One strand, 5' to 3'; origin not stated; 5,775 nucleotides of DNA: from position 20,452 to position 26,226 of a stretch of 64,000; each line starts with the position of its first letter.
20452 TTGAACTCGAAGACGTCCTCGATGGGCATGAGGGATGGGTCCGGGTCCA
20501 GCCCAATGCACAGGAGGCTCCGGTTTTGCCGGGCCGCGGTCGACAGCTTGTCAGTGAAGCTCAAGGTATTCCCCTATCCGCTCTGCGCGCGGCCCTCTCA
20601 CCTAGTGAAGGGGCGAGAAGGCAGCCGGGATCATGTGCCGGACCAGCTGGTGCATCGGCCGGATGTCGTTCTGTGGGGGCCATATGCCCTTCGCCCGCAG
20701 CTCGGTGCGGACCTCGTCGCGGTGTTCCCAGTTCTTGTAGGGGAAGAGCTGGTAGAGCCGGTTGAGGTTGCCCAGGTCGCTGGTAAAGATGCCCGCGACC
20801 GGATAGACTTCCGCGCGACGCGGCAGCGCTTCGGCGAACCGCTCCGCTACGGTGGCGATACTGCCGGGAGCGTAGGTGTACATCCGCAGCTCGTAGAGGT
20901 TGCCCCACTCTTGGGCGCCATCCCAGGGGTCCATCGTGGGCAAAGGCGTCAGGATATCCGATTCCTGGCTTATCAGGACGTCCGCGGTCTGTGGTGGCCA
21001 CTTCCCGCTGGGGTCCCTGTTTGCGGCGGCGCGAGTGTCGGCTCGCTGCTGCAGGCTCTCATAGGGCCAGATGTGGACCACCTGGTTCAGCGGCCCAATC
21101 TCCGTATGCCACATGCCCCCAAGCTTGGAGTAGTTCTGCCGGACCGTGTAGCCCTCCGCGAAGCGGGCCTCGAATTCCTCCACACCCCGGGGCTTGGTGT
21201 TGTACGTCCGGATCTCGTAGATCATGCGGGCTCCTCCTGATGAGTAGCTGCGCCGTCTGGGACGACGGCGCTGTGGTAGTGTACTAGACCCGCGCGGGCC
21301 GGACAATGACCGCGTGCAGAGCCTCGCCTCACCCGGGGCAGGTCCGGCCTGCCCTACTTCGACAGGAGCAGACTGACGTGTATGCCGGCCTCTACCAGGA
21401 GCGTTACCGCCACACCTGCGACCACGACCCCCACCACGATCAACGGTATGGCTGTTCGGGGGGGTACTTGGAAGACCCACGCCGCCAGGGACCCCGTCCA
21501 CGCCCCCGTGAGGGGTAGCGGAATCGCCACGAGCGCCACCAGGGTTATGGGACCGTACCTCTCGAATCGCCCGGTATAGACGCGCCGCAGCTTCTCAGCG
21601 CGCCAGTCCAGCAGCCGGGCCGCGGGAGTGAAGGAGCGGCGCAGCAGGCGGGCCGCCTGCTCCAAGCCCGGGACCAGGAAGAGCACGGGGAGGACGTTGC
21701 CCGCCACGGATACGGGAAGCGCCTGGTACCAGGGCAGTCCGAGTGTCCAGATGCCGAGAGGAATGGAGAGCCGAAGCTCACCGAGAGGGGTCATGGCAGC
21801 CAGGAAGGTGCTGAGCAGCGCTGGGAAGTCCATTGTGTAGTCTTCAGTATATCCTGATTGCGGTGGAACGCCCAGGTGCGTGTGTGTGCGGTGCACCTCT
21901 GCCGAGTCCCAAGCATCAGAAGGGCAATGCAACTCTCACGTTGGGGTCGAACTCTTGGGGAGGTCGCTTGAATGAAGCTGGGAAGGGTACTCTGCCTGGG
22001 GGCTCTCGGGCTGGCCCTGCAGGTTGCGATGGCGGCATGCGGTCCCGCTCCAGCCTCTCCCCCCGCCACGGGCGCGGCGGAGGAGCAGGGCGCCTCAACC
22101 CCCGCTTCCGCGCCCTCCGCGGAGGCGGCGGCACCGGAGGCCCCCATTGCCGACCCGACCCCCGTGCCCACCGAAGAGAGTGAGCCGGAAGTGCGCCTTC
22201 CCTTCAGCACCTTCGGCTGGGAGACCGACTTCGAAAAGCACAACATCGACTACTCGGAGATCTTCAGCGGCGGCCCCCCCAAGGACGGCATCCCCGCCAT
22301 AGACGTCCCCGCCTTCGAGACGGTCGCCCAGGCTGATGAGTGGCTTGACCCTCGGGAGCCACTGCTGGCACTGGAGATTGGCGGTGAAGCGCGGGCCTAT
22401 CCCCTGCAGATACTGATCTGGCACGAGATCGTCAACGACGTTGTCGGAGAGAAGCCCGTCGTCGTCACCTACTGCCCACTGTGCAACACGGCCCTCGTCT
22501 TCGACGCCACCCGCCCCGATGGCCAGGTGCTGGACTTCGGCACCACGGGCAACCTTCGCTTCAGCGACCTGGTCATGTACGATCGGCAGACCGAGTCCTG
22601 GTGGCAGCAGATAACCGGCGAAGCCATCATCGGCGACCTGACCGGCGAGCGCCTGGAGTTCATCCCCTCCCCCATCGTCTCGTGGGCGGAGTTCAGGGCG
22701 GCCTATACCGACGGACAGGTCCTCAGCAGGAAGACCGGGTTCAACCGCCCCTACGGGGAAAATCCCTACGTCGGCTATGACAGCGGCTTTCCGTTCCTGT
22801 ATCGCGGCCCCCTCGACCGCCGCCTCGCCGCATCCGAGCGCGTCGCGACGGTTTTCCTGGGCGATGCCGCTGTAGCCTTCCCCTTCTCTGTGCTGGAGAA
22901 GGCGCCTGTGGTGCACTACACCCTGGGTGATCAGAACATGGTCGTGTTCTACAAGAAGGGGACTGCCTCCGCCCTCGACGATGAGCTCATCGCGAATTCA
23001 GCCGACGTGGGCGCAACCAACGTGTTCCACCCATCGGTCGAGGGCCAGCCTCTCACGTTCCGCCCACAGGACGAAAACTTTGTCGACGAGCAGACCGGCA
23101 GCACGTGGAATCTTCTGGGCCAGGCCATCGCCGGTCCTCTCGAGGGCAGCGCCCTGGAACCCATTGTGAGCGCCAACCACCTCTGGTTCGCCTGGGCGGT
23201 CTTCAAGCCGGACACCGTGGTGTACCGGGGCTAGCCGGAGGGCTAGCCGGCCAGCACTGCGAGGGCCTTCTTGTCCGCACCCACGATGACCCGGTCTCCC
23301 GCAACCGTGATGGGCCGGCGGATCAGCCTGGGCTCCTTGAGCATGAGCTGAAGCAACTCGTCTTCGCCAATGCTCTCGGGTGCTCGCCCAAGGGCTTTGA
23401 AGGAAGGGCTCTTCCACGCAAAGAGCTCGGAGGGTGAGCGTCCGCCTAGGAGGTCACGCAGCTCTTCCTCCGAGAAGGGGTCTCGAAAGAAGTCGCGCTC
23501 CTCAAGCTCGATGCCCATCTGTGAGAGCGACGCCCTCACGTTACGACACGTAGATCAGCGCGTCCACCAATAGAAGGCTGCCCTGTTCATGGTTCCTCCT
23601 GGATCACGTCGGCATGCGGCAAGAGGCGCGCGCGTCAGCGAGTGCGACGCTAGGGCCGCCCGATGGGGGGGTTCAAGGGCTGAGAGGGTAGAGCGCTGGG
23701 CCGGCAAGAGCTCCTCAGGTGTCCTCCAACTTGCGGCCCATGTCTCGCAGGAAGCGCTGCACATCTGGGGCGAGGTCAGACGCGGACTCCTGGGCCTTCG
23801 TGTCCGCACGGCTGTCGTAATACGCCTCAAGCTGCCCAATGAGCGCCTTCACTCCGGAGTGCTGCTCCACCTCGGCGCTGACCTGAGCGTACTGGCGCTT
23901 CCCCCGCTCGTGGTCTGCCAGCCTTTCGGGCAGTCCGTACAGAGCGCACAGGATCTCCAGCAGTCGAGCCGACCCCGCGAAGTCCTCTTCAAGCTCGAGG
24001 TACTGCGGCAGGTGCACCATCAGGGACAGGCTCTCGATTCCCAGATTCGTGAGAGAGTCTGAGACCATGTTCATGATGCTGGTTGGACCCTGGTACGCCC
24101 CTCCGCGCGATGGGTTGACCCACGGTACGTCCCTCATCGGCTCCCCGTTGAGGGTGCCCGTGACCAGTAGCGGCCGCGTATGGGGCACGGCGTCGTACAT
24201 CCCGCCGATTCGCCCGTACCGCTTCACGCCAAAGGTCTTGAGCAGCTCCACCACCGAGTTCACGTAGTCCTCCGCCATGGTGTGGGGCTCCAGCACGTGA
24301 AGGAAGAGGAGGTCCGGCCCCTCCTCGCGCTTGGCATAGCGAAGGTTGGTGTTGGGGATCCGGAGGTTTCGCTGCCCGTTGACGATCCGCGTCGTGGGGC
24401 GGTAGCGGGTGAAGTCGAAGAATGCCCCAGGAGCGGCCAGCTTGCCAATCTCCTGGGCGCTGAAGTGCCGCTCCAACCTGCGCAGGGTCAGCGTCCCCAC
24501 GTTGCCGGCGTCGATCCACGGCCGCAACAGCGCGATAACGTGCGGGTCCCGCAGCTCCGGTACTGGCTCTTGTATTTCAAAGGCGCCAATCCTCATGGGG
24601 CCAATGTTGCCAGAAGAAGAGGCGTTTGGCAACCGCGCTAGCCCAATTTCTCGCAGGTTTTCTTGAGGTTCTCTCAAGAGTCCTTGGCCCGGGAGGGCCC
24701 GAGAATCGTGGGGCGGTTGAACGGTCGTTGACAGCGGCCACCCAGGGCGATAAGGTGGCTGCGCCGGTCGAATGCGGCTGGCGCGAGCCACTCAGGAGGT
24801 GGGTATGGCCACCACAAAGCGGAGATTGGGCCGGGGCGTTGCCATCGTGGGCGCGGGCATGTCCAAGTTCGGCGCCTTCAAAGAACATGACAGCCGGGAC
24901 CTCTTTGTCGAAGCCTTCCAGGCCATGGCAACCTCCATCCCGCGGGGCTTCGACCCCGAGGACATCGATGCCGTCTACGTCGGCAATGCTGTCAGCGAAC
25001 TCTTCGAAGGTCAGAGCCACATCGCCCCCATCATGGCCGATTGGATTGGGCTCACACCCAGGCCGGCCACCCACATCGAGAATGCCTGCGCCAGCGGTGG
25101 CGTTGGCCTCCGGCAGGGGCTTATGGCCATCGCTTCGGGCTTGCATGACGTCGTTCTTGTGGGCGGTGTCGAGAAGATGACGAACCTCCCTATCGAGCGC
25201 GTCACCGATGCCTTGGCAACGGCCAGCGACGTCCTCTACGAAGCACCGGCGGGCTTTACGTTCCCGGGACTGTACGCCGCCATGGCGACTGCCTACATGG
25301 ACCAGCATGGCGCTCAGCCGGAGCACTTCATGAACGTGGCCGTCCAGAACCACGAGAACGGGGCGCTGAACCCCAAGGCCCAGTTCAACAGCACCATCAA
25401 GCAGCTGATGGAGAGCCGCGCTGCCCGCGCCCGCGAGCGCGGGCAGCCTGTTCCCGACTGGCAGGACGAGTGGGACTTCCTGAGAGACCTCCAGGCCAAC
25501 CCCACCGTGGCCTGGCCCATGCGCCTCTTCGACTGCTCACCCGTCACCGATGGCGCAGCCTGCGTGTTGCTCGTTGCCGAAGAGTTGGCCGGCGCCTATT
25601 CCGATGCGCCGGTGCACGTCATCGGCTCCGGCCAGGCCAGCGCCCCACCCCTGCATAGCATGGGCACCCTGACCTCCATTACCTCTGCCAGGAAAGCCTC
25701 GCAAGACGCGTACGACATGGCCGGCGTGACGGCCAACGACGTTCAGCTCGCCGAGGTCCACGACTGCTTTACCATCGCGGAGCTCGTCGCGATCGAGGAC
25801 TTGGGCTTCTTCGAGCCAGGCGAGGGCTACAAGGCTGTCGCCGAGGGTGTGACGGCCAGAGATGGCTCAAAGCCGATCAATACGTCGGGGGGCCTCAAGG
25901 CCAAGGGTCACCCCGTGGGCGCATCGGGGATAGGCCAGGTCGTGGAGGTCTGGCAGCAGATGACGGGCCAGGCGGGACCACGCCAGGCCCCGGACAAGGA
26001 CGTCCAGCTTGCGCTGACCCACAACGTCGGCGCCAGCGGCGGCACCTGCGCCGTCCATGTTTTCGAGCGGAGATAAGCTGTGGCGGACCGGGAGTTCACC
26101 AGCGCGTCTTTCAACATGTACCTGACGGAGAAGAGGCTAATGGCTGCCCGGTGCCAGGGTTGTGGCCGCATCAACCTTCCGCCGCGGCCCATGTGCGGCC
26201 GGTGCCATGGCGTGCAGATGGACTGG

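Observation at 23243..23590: ArsC/Spx-family redox protein with an in-frame UGA at the CxxC position: likely selenoprotein missed by ORF calling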

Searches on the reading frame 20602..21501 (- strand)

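Call 41: search_protein_families(library=pfam, proteins=[window:20602-21501:-], max_evalue=0.00001)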
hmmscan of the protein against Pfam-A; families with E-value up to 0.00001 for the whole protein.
window:20602-21501:- (299 aa): 1 family
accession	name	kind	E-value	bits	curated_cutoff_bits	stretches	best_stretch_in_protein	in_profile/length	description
PF07978.19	NIPSNAP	-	9.8e-41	138.5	22.3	2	95-188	1-99/102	NIPSNAP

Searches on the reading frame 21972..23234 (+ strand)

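Call 41: search_protein_families(library=pfam, proteins=[window:21972-23234:+], max_evalue=0.00001)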
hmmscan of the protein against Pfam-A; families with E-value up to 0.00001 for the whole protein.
window:21972-23234:+ (420 aa): 1 family
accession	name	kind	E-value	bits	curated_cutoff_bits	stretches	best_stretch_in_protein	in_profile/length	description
PF11376.13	DUF3179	-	1.6e-105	353.1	27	1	104-415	1-292/292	Protein of unknown function (DUF3179)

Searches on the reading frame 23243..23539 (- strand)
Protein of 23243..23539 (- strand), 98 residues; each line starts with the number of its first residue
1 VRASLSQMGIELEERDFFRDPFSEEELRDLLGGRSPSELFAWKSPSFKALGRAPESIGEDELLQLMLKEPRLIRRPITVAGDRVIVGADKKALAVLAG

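Call 71: list_cluster_members(proteins=[P0035, P0073, P0029, P0017, P0099, window:23243-23539:-])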
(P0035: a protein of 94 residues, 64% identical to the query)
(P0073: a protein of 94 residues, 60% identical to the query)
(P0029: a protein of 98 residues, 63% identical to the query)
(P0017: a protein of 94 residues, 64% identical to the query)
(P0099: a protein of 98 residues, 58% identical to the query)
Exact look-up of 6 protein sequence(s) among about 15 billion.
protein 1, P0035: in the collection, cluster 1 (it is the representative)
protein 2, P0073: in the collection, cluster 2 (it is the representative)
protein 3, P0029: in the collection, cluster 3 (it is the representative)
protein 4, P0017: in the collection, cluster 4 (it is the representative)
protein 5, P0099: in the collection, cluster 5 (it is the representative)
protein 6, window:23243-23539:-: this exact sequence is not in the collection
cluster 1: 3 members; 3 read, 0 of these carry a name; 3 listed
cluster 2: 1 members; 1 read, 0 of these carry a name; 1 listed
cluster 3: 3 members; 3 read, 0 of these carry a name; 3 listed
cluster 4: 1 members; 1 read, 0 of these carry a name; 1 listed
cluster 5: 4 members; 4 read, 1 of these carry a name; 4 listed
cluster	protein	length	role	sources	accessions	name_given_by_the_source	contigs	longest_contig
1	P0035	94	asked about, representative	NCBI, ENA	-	-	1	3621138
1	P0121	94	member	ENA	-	-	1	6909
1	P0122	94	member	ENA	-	-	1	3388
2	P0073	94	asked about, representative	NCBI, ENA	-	-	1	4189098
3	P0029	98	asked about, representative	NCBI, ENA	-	-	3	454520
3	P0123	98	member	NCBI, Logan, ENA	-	-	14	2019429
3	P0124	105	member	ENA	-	-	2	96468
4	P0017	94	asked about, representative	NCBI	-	-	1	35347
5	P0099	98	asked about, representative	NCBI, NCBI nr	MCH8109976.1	MAG: hypothetical protein IIB15_07590 [Chloroflexi bacterium] | hypothetical protein [Chloroflexota bacterium]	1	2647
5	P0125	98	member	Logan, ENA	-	-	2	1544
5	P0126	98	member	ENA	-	-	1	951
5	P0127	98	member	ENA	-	-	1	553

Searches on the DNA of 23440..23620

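Call 59: search_rna_families(source=window, start=23440, end=23620, threshold=evalue, max_evalue=10, show_alignments=3)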
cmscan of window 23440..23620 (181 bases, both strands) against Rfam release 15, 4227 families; matches with E-value up to 10: 1.
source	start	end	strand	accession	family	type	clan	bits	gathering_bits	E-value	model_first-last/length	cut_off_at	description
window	23457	23513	+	RF01962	RMST_1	Gene; lncRNA;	-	11.2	40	1.9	1-61/61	no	Rhabdomyosarcoma 2 associated transcript conserved region 1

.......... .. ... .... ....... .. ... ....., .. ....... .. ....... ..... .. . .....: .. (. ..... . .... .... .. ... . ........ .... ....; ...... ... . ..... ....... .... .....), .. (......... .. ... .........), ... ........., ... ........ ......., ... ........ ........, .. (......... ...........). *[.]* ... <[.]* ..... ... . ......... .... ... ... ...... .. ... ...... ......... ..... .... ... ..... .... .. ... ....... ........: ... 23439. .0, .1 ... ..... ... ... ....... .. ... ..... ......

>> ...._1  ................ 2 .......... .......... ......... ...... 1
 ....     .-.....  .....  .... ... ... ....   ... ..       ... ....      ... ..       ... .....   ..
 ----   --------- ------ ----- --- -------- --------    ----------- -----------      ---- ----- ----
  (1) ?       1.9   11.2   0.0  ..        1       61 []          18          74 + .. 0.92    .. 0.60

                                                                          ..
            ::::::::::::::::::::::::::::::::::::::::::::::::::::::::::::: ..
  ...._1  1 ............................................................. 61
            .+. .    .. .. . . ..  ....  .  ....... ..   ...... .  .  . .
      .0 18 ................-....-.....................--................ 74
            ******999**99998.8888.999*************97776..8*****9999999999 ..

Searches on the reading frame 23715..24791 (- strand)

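Call 41: search_protein_families(library=pfam, proteins=[window:23715-24791:-], max_evalue=0.00001)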
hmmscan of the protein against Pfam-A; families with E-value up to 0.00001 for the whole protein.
window:23715-24791:- (358 aa): 1 family
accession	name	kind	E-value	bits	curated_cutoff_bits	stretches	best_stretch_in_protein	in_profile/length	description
PF09754.15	PAC2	-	2.8e-30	106.2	25.8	1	88-288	1-194/215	PAC2 family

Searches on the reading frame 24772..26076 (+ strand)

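Call 40: search_protein_families(library=pfam, proteins=[window:24772-26076:+], max_evalue=0.00001)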
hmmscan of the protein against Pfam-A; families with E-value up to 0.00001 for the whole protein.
window:24772-26076:+ (434 aa): 3 families
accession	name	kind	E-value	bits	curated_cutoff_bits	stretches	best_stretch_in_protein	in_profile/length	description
PF22691.2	Thiolase_C_1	-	5.7e-43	146.5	28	1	294-433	9-144/144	Thiolase C-terminal domain-like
PF00108.29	Thiolase_N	-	8.2e-28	97.9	26.4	1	23-271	1-260/260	Thiolase, N-terminal domain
PF02803.24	Thiolase_C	-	3e-10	40.3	27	1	307-399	25-99/123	Thiolase, C-terminal domain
